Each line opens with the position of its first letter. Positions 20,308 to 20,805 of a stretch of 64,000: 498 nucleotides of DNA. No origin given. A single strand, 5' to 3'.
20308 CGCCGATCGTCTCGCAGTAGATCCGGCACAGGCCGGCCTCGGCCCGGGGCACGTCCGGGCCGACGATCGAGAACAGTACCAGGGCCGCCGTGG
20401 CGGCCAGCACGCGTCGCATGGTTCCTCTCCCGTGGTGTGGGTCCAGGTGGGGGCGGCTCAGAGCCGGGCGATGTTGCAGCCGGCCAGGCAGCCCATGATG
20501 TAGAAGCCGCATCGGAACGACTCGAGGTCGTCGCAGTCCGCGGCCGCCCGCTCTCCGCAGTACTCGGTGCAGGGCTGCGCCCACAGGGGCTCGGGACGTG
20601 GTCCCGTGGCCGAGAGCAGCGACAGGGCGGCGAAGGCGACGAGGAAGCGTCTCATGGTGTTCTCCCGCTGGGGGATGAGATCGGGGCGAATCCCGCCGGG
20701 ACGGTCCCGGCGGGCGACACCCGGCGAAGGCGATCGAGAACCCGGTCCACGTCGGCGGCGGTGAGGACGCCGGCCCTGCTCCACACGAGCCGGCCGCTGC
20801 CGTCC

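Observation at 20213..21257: Membrane-anchored TlpA-type thioredoxin translationally coupled to two tandem paralogous secreted six-cysteine mini-proteins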

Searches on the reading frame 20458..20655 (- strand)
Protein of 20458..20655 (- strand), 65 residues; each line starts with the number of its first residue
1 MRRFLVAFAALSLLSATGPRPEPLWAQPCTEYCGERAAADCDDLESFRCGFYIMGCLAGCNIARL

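Call 3: search_protein_families(library=pfam, proteins=[window:20458-20655:-], max_evalue=1)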
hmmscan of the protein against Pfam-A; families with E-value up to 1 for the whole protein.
window:20458-20655:- (65 aa): 0 families

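Call 4: search_protein_families(library=ncbifam, proteins=[window:20458-20655:-], max_evalue=1)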
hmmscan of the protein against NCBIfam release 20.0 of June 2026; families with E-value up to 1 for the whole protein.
window:20458-20655:- (65 aa): 0 families

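Call 8: find_homologous_proteins(query=A1, max_evalue=10)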
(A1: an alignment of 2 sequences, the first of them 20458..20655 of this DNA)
Query A1 (2 sequences) (65 aa, profile of the alignment): 24 proteins with E <= 10 among 41 candidates.
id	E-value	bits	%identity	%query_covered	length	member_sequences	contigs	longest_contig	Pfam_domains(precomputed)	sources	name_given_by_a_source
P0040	2.6e-35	138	38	95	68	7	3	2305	-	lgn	-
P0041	8.8e-31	124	92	100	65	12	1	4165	-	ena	-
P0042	1.0e-30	123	38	95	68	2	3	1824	-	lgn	-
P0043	1.5e-30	123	39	95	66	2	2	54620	-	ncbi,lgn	-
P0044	1.9e-28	116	38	95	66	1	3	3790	-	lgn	-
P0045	2.8e-26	109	34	97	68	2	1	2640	-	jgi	-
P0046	6.0e-25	105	74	100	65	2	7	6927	-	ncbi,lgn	-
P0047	1.3e-24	104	77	100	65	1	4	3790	-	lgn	-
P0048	1.3e-24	104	75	100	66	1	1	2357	-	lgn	-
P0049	1.4e-24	104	74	100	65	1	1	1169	-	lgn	-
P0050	3.8e-24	102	79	100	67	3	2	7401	-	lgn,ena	-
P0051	9.0e-24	101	77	100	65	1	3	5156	-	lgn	-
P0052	2.0e-23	100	74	100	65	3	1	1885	-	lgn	-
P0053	2.1e-23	100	72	100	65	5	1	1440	-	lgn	-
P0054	4.6e-23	99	77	100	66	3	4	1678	-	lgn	-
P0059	4.5e-13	67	54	100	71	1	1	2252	-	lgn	-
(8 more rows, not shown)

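Call 28: find_encoding_contigs(protein=P0059, flank=3000, max_places=4)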
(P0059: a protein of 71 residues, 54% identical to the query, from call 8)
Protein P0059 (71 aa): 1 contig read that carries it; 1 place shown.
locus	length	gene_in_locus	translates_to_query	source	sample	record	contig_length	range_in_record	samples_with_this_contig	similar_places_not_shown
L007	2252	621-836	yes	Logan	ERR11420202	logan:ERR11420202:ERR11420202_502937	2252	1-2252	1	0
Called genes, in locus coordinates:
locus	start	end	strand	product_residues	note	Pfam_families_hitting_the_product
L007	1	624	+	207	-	?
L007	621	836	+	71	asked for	-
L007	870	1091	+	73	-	-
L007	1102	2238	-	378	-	PF13428:TPR_14 (faint), PF06267:DUF1028 (weak), PF07719:TPR_2 (faint), PF13432:TPR_16 (weak), PF14559:TPR_19 (weak)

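Call 31: predict_structure(alignment_id=A3)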
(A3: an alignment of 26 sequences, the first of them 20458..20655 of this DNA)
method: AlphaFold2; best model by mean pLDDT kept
length: 65 residues; sequences in the alignment: 26
mean_pLDDT: 76.7   pTM: 0.47
mean pLDDT of the five models: 76.7, 75.2, 74.7, 74.4, 71.3
residues with pLDDT >= 90: 0; 70-90: 47; 50-70: 18; < 50: 0
segments of 3 or more residues with pLDDT < 50: none
pLDDT, mean of each block of 10 residues (from residue 1): 73 65 65 84 87 87 74
secondary structure, 60 per line:
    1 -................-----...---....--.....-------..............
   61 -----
elements in order: H2-17 H29-32 H35-39 H47-60

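Call 45: find_related_loci(query=A3, collection=metagenome_contigs, flank=3000)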
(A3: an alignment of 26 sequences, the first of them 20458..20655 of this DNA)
Query A3 (65 aa) in metagenome_contigs; peptide patterns used: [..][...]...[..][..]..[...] (x = any residue, [..] = any of these).
280 stretches matched a pattern; 41 encode a relative of the query (tblastn E <= 1e-3); 41 distinct loci.
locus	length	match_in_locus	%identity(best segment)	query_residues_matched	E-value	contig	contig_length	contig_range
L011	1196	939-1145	49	1-65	6e-16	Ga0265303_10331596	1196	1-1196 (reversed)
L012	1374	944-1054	68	29-65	4e-15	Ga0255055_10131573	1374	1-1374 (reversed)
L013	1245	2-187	50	5-65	1e-14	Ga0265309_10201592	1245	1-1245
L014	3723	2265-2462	46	1-65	2e-14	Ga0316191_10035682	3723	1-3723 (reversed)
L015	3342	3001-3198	46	1-65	2e-14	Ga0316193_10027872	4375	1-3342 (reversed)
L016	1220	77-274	48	1-65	2e-14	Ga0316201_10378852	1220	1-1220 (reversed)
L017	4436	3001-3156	48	17-64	7e-14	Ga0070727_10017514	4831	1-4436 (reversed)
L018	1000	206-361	48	17-64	7e-14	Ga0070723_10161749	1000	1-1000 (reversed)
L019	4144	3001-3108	56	29-64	1e-13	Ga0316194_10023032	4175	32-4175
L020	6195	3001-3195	46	3-65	2e-13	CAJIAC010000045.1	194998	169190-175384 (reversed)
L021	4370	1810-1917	58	29-64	1e-13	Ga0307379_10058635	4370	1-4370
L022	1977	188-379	46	5-65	2e-13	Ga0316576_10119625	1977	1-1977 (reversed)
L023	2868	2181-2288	56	29-64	2e-13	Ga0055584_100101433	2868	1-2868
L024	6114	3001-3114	61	28-65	3e-13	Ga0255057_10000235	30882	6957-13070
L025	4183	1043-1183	49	21-64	2e-13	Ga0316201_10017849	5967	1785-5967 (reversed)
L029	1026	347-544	46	1-65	5e-13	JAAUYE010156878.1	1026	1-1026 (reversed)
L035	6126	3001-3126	57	26-65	1e-12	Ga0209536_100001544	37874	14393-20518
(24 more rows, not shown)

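Call 58: list_cluster_members(proteins=[P0043, P0046, L020:2998-3195:+, L020:3226-3441:+, L029:341-544:+, L035:2911-3126:+, L005:11981-12181:+, P0066, P0071, P0065])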
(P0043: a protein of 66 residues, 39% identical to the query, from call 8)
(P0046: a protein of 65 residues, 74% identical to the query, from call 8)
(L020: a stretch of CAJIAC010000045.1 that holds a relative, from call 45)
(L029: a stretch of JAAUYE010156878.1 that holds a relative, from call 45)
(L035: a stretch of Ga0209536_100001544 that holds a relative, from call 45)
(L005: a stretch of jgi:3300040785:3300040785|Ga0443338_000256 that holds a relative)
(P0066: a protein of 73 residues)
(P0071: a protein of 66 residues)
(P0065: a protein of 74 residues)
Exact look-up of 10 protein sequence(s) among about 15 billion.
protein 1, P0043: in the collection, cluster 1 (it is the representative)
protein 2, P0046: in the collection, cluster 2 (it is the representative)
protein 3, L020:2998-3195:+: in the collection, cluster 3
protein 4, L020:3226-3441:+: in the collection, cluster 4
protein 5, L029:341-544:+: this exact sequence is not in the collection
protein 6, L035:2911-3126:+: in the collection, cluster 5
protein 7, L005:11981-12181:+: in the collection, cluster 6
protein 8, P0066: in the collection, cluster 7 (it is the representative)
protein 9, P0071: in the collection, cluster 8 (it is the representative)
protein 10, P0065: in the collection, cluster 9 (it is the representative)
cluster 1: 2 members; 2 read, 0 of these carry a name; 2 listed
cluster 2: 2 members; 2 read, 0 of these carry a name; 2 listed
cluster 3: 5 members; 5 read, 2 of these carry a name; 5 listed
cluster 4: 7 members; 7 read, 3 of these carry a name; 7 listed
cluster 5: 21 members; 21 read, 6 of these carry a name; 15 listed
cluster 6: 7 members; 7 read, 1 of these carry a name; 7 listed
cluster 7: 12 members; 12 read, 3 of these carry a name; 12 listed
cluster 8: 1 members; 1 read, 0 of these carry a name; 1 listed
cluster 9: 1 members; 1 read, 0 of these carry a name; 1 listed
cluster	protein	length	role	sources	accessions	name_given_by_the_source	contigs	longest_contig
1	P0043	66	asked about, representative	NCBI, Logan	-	-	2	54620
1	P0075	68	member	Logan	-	-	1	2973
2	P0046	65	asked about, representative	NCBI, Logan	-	-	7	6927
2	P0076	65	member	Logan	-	-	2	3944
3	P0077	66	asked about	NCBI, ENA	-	-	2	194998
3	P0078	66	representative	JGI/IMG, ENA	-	hypothetical protein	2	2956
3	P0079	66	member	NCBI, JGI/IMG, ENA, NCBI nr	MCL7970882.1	MAG: hypothetical protein M8866_02170 [marine benthic group bacterium] | hypothetical protein | hypothetical protein [Candidatus Benthicola marisminoris]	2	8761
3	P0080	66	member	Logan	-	-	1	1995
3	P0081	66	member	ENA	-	-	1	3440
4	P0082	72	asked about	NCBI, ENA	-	-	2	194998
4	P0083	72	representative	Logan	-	-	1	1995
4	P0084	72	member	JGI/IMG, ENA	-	hypothetical protein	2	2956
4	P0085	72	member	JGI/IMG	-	hypothetical protein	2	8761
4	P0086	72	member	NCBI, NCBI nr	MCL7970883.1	MAG: hypothetical protein M8866_02175 [marine benthic group bacterium] | hypothetical protein [Candidatus Benthicola marisminoris]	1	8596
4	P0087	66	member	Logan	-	-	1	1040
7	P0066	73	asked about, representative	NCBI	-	-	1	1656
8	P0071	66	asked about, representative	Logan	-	-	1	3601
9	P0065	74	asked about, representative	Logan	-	-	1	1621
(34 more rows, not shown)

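Call 61: search_protein_families(library=pfam, proteins=[L020:3704-4420:-], max_evalue=0.1)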
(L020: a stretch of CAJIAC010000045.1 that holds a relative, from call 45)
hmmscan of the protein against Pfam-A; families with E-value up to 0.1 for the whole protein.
L020:3704-4420:- (239 aa): 0 families

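Call 63: search_dna_similar(query=window:20458-20655:-, collection=phages, mode=protein, max_evalue=1, max_rows=5)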
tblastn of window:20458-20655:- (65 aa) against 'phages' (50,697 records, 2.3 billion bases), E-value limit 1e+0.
No match.

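Call 64: search_dna_similar(query=window:20458-20655:-, collection=plasmids, mode=protein, max_evalue=1, max_rows=5)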
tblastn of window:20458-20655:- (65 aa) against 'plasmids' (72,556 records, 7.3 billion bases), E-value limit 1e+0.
No match.

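Call 90: find_related_loci(query=A3, collection=viral_contigs, flank=3000)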
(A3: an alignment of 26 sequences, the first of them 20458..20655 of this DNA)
Query A3 (65 aa) in viral_contigs; peptide patterns used: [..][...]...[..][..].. (x = any residue, [..] = any of these).
54 stretches matched a pattern, but none encodes a relative of the query by tblastn (E <= 1e-3).
